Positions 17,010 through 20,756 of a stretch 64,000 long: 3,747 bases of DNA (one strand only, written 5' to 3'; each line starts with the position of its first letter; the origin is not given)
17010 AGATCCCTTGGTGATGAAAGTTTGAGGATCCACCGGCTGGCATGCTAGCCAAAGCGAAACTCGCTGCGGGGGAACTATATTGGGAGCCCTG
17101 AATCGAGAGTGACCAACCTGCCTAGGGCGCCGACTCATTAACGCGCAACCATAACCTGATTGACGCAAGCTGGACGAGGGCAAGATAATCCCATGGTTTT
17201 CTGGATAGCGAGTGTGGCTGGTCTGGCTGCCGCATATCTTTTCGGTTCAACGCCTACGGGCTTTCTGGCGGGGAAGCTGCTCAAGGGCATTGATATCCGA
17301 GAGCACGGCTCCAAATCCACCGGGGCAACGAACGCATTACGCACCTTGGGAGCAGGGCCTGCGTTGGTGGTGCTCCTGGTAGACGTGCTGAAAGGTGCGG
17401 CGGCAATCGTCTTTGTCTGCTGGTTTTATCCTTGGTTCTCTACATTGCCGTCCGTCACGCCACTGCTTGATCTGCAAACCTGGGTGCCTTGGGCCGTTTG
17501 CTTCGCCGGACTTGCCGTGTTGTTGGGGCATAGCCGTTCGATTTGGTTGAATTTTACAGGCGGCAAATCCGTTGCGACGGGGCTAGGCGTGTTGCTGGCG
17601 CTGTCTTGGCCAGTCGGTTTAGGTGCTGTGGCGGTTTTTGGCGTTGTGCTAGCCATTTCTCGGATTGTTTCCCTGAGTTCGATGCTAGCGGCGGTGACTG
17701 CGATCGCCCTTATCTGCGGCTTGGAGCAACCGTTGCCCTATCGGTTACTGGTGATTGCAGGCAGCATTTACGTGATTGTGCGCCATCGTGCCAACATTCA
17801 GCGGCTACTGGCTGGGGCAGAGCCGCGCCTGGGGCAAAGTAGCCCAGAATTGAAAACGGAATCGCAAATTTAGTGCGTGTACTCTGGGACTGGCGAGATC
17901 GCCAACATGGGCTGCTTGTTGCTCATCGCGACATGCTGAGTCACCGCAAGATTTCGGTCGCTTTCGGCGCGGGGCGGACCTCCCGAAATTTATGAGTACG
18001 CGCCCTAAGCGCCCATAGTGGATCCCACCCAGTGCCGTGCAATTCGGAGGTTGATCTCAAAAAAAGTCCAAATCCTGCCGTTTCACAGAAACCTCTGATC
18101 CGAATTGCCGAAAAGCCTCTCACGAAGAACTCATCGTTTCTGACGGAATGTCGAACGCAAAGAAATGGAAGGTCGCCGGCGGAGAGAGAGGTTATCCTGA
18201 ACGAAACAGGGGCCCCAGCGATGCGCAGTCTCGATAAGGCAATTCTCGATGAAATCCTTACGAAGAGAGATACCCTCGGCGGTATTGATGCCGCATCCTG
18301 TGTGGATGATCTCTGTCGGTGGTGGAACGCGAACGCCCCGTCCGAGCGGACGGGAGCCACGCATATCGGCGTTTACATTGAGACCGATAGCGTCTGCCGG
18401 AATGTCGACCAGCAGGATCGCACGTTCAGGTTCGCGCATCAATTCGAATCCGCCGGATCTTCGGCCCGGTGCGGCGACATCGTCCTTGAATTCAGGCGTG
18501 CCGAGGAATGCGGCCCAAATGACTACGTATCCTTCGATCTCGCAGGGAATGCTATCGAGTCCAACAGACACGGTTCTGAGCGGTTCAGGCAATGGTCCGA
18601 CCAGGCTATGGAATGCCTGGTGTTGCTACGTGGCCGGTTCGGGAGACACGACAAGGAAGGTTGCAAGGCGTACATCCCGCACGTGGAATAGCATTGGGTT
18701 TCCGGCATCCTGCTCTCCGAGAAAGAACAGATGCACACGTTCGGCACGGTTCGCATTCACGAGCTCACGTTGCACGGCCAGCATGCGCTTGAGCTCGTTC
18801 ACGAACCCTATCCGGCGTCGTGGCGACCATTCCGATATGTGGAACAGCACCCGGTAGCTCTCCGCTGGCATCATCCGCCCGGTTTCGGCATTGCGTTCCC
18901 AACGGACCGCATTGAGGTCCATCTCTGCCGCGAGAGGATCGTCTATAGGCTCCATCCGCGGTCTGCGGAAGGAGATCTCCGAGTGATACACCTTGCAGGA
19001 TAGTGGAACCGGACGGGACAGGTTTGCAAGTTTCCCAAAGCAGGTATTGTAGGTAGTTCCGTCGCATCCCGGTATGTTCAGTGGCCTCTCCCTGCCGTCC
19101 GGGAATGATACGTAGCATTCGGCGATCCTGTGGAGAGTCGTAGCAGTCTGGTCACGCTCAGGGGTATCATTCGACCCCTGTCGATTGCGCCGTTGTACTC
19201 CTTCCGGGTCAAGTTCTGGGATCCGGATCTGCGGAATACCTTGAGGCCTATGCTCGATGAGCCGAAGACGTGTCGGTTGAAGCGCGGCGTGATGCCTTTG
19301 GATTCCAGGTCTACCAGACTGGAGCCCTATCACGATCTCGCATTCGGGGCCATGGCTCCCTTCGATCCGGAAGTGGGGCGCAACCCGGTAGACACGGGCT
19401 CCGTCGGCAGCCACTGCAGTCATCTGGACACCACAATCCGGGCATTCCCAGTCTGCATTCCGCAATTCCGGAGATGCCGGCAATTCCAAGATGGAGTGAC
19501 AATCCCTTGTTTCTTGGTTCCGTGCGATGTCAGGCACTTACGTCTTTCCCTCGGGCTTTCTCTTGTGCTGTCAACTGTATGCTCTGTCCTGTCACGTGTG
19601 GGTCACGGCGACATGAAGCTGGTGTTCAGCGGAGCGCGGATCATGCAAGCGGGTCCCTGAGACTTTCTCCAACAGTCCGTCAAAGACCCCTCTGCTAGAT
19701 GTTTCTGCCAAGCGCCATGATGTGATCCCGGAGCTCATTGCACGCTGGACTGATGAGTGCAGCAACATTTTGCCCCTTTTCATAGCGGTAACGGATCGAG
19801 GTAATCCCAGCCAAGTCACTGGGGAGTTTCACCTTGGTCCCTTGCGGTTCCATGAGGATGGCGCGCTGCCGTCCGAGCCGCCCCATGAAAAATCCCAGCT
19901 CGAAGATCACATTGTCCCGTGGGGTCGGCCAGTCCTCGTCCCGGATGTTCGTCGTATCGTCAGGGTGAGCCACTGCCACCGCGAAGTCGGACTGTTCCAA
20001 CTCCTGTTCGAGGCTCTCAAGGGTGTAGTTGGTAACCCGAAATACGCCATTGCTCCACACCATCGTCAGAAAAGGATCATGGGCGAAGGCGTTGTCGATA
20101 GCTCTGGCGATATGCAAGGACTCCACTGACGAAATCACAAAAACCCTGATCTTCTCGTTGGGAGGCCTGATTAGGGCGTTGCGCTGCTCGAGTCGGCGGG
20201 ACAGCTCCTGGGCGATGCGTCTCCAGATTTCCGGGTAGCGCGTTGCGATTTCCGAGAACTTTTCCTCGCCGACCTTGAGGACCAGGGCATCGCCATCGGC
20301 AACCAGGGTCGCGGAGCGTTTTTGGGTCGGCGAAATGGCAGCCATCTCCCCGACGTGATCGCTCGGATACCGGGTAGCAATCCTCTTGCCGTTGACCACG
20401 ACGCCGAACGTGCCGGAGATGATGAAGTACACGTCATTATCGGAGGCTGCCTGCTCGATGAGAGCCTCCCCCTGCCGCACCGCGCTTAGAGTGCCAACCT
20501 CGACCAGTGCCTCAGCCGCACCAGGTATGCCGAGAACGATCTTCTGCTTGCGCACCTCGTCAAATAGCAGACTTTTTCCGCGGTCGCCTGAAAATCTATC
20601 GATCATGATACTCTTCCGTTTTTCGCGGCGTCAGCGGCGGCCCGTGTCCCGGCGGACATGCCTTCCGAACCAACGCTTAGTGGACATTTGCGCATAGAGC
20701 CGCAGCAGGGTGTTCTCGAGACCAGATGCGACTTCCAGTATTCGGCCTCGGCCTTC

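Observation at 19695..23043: Cyclase / E2-like / cNMP-sensor-TIR-like operon: a Pycsar-like system with an extra ubiquitin-conjugation-like gene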

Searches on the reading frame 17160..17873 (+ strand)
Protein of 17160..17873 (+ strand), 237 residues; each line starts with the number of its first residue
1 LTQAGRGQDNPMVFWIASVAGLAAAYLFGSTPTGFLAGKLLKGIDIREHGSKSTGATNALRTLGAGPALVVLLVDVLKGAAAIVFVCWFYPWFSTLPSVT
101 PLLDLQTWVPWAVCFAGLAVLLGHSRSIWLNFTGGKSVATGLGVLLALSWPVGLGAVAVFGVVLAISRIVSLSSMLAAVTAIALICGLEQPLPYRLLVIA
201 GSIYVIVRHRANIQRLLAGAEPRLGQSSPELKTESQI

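Call 3: search_protein_families(library=pfam, proteins=[window:17160-17873:+], max_evalue=0.1)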
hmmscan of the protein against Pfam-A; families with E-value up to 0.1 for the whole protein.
window:17160-17873:+ (237 aa): 1 family
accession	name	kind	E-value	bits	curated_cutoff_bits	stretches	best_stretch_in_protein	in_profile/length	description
PF02660.20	G3P_acyltransf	-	9.1e-50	169.4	24.1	1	24-216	1-164/164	Glycerol-3-phosphate acyltransferase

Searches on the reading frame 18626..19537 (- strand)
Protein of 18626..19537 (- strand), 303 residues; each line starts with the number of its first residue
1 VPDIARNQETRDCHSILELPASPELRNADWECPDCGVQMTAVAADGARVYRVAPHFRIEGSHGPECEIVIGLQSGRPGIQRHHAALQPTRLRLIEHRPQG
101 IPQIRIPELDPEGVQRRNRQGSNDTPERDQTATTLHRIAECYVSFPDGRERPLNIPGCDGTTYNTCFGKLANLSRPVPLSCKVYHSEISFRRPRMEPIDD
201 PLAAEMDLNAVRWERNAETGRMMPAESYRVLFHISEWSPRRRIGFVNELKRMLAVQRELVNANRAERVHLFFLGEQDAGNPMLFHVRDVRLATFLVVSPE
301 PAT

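Call 3: search_protein_families(library=pfam, proteins=[window:18626-19537:-], max_evalue=0.1)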
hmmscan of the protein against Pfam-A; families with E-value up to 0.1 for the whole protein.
window:18626-19537:- (303 aa): 0 families

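Call 4: search_protein_families(library=padloc, proteins=[window:18626-19537:-], max_evalue=0.1)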
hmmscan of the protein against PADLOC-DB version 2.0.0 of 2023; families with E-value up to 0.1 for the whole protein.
window:18626-19537:- (303 aa): 1 family
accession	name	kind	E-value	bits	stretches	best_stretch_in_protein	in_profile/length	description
PDLC03992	PD-Lambda-4_B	-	1.9e-24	84.5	1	5-295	4-296/303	-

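Call 91: search_protein_families(library=ncbifam, proteins=[window:18626-19537:-], max_evalue=0.001)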
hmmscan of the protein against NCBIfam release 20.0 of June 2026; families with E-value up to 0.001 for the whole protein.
window:18626-19537:- (303 aa): 0 families

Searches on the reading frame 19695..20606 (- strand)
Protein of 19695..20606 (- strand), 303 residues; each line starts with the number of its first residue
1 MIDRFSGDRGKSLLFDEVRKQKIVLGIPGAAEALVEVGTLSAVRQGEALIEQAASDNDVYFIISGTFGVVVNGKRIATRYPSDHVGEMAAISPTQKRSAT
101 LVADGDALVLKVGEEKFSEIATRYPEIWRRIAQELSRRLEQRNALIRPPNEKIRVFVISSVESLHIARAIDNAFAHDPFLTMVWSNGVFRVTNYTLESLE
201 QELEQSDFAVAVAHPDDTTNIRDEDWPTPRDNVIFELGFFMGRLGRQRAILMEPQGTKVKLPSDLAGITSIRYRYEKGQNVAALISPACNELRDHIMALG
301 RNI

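Call 3: search_protein_families(library=pfam, proteins=[window:19695-20606:-], max_evalue=0.1)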
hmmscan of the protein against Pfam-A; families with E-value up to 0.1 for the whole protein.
window:19695-20606:- (303 aa): 2 families
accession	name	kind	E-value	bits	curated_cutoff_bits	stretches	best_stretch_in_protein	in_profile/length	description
PF10137.14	CAP12-PCTIR_TIR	-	2.8e-33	114.9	24.7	1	154-273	1-117/119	CAP12/Pycsar effector protein, TIR domain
PF00027.35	cNMP_binding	-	3.2e-12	46.7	27.5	1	43-123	4-88/89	Cyclic nucleotide-binding domain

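Call 4: search_protein_families(library=padloc, proteins=[window:19695-20606:-], max_evalue=0.1)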
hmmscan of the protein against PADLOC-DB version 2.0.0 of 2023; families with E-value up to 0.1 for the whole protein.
window:19695-20606:- (303 aa): 11 families
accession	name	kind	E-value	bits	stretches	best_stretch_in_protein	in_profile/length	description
PDLC00732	Effector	-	6.2e-137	453.5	1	1-302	1-300/301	TIR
PDLC00731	Effector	-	2.5e-135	448.3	1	1-301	3-303/306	TIR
PDLC02371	PycTIR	-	8.3e-126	417.2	1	1-301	1-287/288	-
PDLC00729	Effector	-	9.2e-35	118.5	1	152-290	3-139/310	TIR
PDLC00730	Effector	-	8.5e-32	108.5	1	2-142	20-161/299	TIR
PDLC05005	PDC-S35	-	6.5e-17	60.1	1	196-276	160-239/264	-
PDLC05006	PDC-S35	-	4.4e-13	47.1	1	196-277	124-208/231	-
PDLC05007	PDC-S35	-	5.9e-13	47.1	1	197-274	176-252/278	-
PDLC05004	PDC-S35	-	9.5e-12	43.1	1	205-277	169-242/265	-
PDLC05003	PDC-S35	-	1.6e-10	39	1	196-281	131-221/245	-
PDLC00734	PycC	-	8.1e-09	33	1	32-142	27-142/374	Pycsar cyclase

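Call 34: search_solved_structures(query=window:19695-20606:-, max_evalue=0.01, show_alignments=1)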
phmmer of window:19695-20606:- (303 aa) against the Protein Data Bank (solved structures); distinct sequences matched with E-value up to 0.01: 62 (the best 60 are shown).
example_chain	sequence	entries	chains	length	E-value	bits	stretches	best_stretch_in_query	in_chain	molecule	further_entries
8jsj_A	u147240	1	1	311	1.1e-55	191.9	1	1-297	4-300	PycTIR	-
8jsk_A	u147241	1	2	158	3.1e-37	131.3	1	1-147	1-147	PycTIR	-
9lmq_A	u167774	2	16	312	1.8e-20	76.3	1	153-273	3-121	CD-NTase-associated protein 12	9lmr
7un8_A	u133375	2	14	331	2.1e-15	59.7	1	151-297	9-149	CD-NTase-associated protein 12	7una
5ezr_A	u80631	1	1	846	2.5e-11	46.3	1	44-113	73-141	cGMP-dependent protein kinase, putative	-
4rz7_A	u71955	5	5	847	2.5e-11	46.3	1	44-113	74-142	cGMP-dependent protein kinase, putative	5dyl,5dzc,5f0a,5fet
9p74_A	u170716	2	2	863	2.7e-11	46.2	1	44-113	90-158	cGMP-dependent protein kinase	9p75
5dyk_A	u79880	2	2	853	1.2e-10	44.2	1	44-113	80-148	CGMP-dependent protein kinase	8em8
4din_B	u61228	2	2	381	6.8e-07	31.8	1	44-134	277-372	cAMP-dependent protein kinase type I-beta regulatory subunit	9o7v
3of1_A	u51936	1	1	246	2.4e-06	30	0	42-117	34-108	cAMP-dependent protein kinase regulatory subunit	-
1o3q_A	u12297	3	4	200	1.1e-05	27.8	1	48-141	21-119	CATABOLITE GENE ACTIVATOR PROTEIN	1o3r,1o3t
1o3s_A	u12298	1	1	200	1.1e-05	27.8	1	48-141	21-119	CATABOLITE GENE ACTIVATOR PROTEIN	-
1cgp_A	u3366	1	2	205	1.2e-05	27.8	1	48-141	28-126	PROTEIN (CATABOLITE GENE ACTIVATOR PROTEIN (CAP))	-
1g6n_A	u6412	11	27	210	1.2e-05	27.7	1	48-141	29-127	CATABOLITE GENE ACTIVATOR PROTEIN | PROTEIN (CATABOLITE GENE ACTIVATOR PROTEIN) | Catabolite gene activator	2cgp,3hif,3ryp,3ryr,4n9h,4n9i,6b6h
1i5z_A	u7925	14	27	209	1.2e-05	27.7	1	48-141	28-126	CATABOLITE GENE ACTIVATOR PROTEIN | CATABOLITE GENE ACTIVATOR PROTEIN (CAP) | PROTEIN (CATABOLITE GENE ACTIVATOR PROTEIN (CAP))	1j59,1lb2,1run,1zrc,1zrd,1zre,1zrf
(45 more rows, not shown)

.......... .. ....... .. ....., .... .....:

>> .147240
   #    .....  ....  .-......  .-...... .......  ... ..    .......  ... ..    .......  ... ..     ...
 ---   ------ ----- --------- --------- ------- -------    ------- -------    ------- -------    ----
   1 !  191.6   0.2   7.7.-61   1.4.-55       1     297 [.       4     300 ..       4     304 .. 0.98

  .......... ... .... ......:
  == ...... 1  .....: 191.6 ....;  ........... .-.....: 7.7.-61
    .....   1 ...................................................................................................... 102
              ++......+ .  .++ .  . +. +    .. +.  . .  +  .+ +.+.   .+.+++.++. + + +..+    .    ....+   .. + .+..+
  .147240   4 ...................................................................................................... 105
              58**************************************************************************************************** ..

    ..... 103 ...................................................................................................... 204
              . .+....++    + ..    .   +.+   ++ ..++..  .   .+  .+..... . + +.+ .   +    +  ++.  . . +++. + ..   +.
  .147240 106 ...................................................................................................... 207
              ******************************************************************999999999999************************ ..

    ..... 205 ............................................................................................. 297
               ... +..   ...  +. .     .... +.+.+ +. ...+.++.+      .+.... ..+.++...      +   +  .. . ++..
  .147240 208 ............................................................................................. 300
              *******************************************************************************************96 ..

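Call 91: search_protein_families(library=ncbifam, proteins=[window:19695-20606:-], max_evalue=0.001)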
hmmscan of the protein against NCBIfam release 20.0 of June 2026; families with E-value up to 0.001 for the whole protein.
window:19695-20606:- (303 aa): 4 families
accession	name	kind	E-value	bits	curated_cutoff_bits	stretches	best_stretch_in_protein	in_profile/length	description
NF050172.1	CDNTAsCap12CFB2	equivalog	6.2e-32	111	450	1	152-297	2-142/312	CBASS system CD-NTase-associated NAD(+) hydrolase Cap12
NF050171.1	CDNTAsCap12CFB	equivalog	2.7e-21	76.1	450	1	154-284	1-133/305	CBASS system CD-NTase-associated NAD(+) hydrolase Cap12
NF008732.0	PRK11753.1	equivalog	4.3e-08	32.9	266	1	44-142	29-132/214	cAMP-activated global transcriptional regulator CRP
NF041163.2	encap_f2b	equivalog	0.00043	19.5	400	1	36-143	93-205/450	family 2B encapsulin nanocompartment shell protein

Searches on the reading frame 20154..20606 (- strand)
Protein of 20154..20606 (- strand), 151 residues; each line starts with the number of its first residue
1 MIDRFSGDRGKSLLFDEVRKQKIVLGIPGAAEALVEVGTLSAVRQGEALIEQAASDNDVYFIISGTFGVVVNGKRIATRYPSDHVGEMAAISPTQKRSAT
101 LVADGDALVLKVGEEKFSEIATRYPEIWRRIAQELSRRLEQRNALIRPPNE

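Call 100: search_solved_structures(query=window:20154-20606:-, max_evalue=1e-20, show_alignments=2)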
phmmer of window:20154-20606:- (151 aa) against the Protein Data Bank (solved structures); distinct sequences matched with E-value up to 1e-20: 2.
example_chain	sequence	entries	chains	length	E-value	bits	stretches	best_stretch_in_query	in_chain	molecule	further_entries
8jsk_A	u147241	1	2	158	6e-38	133.1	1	1-147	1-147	PycTIR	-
8jsj_A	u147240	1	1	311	1.8e-22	83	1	1-148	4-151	PycTIR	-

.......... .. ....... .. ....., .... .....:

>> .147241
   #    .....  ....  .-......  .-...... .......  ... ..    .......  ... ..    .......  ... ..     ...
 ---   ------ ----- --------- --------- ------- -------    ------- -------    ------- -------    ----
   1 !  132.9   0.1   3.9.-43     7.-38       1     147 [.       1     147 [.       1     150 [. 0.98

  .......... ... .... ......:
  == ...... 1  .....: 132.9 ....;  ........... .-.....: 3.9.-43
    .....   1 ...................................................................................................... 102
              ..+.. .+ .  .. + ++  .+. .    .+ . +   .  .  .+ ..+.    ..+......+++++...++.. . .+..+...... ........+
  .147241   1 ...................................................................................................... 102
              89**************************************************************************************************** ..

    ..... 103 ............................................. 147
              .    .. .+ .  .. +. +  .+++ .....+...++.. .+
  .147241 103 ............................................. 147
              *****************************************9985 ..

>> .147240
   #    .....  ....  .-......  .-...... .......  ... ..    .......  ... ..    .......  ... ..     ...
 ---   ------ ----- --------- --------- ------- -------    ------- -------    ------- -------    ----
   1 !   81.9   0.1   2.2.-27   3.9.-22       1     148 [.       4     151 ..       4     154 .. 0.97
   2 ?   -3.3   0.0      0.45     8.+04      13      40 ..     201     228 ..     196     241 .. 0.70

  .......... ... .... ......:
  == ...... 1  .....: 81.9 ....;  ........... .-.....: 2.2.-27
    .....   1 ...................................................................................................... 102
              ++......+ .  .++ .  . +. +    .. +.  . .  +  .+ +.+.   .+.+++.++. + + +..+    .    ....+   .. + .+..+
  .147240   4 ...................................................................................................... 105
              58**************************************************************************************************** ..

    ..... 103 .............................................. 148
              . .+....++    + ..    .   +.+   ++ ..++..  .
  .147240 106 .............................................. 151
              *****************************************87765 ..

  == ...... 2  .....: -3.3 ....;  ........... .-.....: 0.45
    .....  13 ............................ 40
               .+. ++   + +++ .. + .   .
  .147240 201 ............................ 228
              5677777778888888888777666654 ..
